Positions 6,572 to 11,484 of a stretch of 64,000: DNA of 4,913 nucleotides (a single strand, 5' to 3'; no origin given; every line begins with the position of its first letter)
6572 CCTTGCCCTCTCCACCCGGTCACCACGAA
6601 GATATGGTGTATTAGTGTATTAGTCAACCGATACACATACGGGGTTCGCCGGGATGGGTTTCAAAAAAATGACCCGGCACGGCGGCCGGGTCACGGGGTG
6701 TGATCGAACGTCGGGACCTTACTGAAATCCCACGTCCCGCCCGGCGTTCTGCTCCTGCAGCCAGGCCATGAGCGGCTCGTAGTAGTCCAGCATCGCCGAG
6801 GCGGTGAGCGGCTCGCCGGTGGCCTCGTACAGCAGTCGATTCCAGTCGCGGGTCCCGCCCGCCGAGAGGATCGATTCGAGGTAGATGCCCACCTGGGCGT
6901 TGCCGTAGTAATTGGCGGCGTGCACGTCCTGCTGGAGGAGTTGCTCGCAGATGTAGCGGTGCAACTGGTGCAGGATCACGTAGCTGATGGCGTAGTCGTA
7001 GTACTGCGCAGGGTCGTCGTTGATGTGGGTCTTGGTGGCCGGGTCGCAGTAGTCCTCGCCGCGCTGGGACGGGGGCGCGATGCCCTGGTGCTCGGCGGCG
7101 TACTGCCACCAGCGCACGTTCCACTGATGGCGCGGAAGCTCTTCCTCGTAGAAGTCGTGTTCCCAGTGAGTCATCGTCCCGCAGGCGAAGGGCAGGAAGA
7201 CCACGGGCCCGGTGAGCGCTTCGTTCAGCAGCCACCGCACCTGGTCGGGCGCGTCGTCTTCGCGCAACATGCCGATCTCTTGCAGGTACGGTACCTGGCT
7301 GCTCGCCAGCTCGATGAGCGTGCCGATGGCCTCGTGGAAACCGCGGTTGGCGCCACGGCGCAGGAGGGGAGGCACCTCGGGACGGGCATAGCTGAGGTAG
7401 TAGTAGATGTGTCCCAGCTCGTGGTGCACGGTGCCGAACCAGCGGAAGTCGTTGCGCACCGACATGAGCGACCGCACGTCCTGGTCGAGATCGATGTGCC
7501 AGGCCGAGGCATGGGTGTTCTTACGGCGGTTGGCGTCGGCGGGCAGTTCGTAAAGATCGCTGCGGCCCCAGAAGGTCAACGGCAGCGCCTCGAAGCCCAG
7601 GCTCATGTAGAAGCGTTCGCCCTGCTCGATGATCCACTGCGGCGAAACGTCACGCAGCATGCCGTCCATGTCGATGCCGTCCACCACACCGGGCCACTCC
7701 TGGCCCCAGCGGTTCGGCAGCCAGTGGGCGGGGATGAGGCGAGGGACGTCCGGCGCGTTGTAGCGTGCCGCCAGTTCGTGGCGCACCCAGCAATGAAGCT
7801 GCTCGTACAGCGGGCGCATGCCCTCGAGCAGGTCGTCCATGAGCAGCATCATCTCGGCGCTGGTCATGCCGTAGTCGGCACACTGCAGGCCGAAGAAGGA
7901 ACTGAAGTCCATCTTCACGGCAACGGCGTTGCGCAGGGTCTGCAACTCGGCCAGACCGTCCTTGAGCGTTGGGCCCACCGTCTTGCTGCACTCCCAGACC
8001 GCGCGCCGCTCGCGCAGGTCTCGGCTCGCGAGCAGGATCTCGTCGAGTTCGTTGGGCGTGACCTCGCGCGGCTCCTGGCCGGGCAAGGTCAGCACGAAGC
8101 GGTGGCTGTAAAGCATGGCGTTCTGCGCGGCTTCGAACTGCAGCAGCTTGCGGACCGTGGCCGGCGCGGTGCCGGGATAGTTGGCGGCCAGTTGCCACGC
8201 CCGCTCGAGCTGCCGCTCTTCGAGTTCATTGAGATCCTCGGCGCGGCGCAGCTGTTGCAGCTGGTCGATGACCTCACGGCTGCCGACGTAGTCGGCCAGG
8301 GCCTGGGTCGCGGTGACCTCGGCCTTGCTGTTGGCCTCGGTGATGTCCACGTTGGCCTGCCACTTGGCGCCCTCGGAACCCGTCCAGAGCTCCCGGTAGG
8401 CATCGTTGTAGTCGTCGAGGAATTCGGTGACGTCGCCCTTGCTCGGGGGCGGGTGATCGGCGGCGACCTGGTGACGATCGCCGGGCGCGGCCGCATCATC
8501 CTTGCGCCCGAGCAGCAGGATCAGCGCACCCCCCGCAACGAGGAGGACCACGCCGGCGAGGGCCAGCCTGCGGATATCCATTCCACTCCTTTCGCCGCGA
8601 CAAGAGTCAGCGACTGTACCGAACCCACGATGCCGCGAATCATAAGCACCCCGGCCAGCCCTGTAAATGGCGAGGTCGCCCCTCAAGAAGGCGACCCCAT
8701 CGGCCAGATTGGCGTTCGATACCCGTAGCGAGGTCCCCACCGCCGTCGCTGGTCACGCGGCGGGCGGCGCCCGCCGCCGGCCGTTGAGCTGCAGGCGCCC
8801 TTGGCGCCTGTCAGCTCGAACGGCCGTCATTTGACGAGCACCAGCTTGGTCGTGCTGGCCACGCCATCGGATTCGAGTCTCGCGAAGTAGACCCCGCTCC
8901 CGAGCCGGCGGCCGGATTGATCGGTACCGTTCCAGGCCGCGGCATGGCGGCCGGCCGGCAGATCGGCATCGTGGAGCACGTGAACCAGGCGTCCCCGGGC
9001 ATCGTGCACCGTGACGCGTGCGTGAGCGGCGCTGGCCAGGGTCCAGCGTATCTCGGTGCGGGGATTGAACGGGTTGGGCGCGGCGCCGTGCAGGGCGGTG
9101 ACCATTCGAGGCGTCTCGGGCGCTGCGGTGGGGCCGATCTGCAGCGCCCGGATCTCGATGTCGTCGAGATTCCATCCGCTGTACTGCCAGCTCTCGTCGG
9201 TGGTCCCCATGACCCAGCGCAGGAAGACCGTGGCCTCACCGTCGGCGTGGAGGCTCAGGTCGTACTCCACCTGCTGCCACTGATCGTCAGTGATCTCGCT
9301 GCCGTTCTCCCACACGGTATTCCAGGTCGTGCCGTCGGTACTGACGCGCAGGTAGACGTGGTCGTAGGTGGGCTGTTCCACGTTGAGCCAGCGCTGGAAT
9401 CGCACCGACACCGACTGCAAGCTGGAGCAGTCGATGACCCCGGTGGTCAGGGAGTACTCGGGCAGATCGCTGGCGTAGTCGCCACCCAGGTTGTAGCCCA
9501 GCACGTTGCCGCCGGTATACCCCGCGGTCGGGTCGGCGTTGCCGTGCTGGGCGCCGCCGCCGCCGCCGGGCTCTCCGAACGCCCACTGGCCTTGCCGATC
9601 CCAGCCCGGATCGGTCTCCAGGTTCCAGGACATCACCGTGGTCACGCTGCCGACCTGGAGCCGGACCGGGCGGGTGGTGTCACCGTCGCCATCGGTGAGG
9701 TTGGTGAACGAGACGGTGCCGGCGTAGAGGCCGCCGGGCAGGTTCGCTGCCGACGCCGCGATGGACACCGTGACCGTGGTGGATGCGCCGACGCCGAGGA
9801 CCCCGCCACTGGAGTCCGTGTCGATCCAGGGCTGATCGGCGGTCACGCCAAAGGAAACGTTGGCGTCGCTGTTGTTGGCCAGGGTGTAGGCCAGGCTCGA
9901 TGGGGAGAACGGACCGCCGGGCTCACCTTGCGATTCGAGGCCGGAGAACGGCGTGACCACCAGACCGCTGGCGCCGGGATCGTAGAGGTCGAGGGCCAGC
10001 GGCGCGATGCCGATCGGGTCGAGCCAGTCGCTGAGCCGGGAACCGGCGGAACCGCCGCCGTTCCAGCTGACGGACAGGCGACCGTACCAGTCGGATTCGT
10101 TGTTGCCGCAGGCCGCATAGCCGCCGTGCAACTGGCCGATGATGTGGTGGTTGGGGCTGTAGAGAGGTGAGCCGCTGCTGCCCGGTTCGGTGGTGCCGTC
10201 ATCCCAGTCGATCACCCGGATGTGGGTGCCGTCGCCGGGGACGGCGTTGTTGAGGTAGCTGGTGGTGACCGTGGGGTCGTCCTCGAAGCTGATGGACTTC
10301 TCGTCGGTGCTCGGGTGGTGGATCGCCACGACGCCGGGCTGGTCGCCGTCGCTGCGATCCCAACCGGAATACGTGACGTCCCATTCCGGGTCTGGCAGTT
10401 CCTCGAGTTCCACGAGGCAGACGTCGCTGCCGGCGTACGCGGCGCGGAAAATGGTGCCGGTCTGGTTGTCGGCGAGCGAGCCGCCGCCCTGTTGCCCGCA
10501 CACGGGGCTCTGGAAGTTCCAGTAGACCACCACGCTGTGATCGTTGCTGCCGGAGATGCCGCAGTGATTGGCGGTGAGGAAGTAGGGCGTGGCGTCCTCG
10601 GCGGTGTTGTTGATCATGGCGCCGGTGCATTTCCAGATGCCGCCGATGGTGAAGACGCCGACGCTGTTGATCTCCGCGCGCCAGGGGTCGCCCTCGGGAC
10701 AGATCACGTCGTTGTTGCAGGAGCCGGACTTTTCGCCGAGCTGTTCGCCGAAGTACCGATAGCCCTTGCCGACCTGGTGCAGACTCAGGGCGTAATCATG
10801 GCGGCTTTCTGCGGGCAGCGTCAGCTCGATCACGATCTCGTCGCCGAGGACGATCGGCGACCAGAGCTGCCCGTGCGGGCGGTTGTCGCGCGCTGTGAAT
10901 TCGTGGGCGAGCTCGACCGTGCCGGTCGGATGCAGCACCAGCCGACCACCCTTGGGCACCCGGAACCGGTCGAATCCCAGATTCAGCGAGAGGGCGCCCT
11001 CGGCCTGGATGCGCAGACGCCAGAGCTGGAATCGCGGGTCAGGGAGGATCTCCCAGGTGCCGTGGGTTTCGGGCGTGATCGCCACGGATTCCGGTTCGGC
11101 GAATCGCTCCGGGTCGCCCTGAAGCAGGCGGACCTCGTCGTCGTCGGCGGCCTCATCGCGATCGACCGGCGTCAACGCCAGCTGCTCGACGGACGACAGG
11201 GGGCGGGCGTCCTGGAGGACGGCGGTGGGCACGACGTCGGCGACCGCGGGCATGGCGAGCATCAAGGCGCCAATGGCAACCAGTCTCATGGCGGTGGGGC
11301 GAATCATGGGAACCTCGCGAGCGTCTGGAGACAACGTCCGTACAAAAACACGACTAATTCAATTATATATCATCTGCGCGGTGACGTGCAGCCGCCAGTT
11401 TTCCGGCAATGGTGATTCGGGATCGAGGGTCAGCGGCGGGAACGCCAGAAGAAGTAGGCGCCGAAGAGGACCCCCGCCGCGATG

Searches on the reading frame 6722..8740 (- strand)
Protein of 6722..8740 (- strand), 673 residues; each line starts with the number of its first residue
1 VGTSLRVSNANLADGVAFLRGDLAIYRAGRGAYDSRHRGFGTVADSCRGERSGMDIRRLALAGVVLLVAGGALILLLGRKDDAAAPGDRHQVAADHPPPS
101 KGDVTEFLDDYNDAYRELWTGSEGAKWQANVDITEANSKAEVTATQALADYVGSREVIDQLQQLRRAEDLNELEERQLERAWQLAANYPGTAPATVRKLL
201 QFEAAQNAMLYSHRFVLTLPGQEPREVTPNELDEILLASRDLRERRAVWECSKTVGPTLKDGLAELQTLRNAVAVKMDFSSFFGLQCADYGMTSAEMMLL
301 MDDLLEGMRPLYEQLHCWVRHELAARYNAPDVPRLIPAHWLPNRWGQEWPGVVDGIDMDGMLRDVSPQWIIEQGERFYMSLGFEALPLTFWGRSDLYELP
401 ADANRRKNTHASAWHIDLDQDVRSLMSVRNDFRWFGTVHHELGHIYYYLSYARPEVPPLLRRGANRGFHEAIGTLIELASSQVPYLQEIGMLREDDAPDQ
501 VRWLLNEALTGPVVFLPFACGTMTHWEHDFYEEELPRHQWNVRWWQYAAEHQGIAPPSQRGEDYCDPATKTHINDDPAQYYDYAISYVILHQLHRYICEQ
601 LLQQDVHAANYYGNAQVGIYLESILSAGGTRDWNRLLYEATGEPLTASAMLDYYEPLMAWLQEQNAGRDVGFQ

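Call 58: search_protein_families(library=pfam, proteins=[window:6722-8740:-], max_evalue=0.00001)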
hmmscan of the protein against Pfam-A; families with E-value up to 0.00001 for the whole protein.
window:6722-8740:- (673 aa): 1 family
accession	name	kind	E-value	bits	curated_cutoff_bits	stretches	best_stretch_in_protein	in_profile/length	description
PF01401.24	Peptidase_M2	-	1.8e-102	344.3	23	1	103-671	6-580/581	Angiotensin-converting enzyme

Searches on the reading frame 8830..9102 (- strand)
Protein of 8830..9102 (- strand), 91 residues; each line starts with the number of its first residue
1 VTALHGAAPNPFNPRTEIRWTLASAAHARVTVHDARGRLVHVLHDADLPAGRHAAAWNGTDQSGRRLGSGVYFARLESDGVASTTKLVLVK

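Call 55: search_protein_families(library=ncbifam, proteins=[window:8830-9102:-], max_evalue=10)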
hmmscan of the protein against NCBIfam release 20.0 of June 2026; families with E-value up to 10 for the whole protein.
seq(91 aa): 11 families
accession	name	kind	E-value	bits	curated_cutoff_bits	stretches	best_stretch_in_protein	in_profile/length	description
TIGR04183.1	Por_Secre_tail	domain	1.8e-07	31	23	1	8-89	2-71/72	T9SS type A sorting domain-containing protein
NF005176.1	PRK06655.1-1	equivalog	1.3e-06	28.5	230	1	24-79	95-150/197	flagellar hook assembly protein FlgD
NF052323.1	T9SSA_dep_M6i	equivalog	6.2e-06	24.4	600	1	9-86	962-1033/1043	T9SS-dependent M6-like inactivated metalloprotease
NF009277.0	PRK12634.1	equivalog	2.1e-05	24.7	333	1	23-87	119-184/221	flagellar basal body rod modification protein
NF009453.0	PRK12813.1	equivalog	2.4e-05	24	264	1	22-79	120-174/223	flagellar basal body rod modification protein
NF033707.1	T9SS_sortase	equivalog_domain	9.4e-05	20.2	420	1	7-77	1001-1076/1095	type IX secretion system sortase PorU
NF052228.1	T9SS_PorZ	equivalog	0.00017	20.2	260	1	9-86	677-751/757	type IX secretion system anionic LPS delivery protein PorZ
NF038113.1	T9SSA_dep_M36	equivalog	0.0006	18.1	885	1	9-89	797-868/869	T9SS-dependent M36 family metallopeptidase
NF009276.0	PRK12633.1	equivalog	0.00086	19.1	383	1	24-77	127-180/234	flagellar basal body rod modification protein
NF053608.1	Lsa66_OmpA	equivalog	0.037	12.4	700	1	47-78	200-228/581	fibronectin-binding adhesin Lsa66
NF009452.0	PRK12812.1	equivalog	0.055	12.7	258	1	29-75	155-203/289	flagellar basal body rod modification protein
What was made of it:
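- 8827..11334 (-): Reference for comparison: trypsin-like protease carrying a canonical complete CTD that begins ....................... CTD passes TIGR04183, 31 bits against a cut-off of 23 (call 55).
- On T9SS type A sorting domain (TIGR04183 / PF18962): The window protease CTD passes at 31 bits (call 55).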

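Call 56: search_protein_families(library=pfam, proteins=[window:8830-9102:-], max_evalue=10)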
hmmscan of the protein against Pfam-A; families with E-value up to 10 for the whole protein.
seq(91 aa): 5 families
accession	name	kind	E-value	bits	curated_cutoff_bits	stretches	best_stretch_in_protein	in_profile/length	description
PF13860.13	FlgD_ig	-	3.7e-11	43.3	27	1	17-77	13-74/79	FlgD Ig-like domain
PF18962.6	Por_Secre_tail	-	7.3e-05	23.4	27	1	9-88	3-74/75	Secretion system C-terminal sorting domain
PF13585.12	CHU_C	-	0.0011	19.4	27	1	23-82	24-77/86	CHU_C Type IX secretion signal domain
PF00644.27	PARP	-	0.094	12.7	26.7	1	56-78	72-94/199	Poly(ADP-ribose) polymerase catalytic domain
PF06832.18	BiPBP_C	-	0.12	12.7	26.8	1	12-41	58-87/90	Penicillin-Binding Protein C-terminus Family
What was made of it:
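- Tried and rejected: De-permuted tail+Ig constructs against NCBIfam and Pfam gave only weak, sub-threshold gains (calls 55, 56).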

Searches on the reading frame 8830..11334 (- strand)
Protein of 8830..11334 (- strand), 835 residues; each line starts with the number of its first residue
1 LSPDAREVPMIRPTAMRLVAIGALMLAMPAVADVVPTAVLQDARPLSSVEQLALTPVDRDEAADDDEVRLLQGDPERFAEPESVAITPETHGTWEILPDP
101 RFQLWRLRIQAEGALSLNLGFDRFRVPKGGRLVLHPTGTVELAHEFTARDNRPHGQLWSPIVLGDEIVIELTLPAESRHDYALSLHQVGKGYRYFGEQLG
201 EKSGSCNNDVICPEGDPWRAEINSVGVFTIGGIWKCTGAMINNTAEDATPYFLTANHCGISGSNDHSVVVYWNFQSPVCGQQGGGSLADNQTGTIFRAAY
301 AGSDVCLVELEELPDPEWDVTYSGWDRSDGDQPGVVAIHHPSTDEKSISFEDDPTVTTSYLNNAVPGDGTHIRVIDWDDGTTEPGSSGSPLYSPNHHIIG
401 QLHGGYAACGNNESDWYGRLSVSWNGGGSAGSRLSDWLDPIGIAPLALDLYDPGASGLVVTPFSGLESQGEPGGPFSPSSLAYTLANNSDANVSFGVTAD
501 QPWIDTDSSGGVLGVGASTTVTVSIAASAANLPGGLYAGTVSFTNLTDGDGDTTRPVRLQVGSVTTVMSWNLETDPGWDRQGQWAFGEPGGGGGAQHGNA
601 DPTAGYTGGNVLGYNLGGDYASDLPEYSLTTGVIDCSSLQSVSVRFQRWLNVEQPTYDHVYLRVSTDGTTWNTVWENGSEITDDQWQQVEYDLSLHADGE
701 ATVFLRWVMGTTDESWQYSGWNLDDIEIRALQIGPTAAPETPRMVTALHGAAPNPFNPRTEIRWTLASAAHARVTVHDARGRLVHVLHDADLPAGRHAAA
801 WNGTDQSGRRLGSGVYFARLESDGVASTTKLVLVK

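Call 32: search_protein_families(library=pfam, proteins=[window:8830-11334:-], max_evalue=0.001)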
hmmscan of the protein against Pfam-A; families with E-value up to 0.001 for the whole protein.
window:8830-11334:- (835 aa): 3 families
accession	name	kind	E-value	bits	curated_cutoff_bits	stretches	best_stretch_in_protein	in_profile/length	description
PF13860.13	FlgD_ig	-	8.6e-11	42.1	27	1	761-820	13-73/79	FlgD Ig-like domain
PF13365.12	Trypsin_2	-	1e-07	33.2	27.6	1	236-400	1-143/144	Trypsin-like peptidase domain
PF00089.32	Trypsin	-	0.00023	21.5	20.6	1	233-417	24-210/220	Trypsin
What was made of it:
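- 8827..11334 (-): Pfam Trypsin_2 and FlgD_ig (call 32).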
